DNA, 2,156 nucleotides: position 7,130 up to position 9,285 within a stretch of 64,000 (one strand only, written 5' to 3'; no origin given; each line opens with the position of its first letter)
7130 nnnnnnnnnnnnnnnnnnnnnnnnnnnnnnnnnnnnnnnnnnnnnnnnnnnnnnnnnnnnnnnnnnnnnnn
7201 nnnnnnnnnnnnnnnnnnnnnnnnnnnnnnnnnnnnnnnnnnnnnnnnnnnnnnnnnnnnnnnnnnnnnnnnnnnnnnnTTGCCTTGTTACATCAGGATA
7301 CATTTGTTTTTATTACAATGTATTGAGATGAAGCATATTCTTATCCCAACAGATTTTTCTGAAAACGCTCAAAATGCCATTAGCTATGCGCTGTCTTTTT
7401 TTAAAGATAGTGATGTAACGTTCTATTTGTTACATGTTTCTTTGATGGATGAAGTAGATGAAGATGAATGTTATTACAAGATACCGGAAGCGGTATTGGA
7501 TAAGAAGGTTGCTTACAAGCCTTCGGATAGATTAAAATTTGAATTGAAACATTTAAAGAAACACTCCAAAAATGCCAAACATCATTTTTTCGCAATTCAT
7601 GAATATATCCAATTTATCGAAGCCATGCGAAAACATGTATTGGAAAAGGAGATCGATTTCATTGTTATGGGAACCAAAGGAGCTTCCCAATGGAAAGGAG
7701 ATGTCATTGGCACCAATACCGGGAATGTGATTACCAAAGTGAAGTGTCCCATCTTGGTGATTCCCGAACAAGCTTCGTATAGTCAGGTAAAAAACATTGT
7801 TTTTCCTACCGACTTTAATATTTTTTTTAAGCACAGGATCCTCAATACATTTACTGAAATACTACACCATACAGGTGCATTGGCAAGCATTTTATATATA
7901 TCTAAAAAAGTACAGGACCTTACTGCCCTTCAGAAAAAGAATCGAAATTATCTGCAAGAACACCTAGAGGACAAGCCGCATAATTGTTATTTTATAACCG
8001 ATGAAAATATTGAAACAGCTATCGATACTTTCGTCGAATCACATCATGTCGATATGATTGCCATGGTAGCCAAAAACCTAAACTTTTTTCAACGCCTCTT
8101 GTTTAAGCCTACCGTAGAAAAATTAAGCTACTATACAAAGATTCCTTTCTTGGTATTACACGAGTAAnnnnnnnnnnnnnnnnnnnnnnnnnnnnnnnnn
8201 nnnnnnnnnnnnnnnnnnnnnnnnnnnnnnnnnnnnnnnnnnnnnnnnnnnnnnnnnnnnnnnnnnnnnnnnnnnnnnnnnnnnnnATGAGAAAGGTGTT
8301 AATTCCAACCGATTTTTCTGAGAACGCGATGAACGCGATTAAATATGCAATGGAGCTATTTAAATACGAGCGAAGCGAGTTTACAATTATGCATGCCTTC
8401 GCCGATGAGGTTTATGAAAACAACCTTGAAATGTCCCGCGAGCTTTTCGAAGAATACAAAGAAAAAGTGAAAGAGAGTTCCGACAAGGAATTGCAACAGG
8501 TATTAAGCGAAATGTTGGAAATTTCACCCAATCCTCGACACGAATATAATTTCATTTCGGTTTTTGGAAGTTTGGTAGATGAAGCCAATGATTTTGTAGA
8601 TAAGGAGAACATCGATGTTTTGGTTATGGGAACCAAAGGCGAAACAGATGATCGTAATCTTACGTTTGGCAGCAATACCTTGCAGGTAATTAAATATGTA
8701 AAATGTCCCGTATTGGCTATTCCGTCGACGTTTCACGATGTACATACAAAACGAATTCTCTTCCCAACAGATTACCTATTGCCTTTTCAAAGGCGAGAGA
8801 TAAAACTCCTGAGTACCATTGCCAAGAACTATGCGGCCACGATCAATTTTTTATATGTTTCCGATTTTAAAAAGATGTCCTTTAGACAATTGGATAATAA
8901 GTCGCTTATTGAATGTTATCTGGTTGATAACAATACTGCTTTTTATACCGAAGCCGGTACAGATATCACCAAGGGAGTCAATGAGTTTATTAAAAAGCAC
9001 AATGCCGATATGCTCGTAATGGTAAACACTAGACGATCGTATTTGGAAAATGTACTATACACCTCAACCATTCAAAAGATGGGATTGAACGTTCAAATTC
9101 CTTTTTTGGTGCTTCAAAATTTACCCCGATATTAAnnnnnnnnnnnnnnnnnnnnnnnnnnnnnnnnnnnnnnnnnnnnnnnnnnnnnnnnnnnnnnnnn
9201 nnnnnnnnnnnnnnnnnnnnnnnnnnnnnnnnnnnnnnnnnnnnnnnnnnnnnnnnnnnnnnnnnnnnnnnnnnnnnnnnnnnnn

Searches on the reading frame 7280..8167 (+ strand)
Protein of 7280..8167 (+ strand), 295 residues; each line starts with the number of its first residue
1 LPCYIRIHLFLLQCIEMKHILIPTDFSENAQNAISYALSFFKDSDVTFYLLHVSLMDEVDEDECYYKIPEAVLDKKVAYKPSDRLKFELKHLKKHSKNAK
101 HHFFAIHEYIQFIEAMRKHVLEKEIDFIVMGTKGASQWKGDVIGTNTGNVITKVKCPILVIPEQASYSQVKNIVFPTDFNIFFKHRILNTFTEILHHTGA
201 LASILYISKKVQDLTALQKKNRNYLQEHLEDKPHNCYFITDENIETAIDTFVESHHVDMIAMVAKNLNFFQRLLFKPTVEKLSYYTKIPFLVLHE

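Call 83: search_protein_families(library=pfam, proteins=[window:7280-8167:+], max_evalue=0.0001)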
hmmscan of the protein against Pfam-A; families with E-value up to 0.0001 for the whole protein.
window:7280-8167:+ (295 aa): 1 family
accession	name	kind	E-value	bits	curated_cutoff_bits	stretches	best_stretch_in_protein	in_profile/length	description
PF00582.32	Usp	-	4.3e-23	82.9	24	1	17-162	1-141/141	Universal stress protein family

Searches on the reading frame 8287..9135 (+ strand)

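Call 83: search_protein_families(library=pfam, proteins=[window:8287-9135:+], max_evalue=0.0001)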
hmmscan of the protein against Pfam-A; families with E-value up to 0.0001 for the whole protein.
window:8287-9135:+ (282 aa): 1 family
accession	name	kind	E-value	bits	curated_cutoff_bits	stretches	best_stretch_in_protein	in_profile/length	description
PF00582.32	Usp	-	3.5e-28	99.4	24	1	1-146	1-141/141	Universal stress protein family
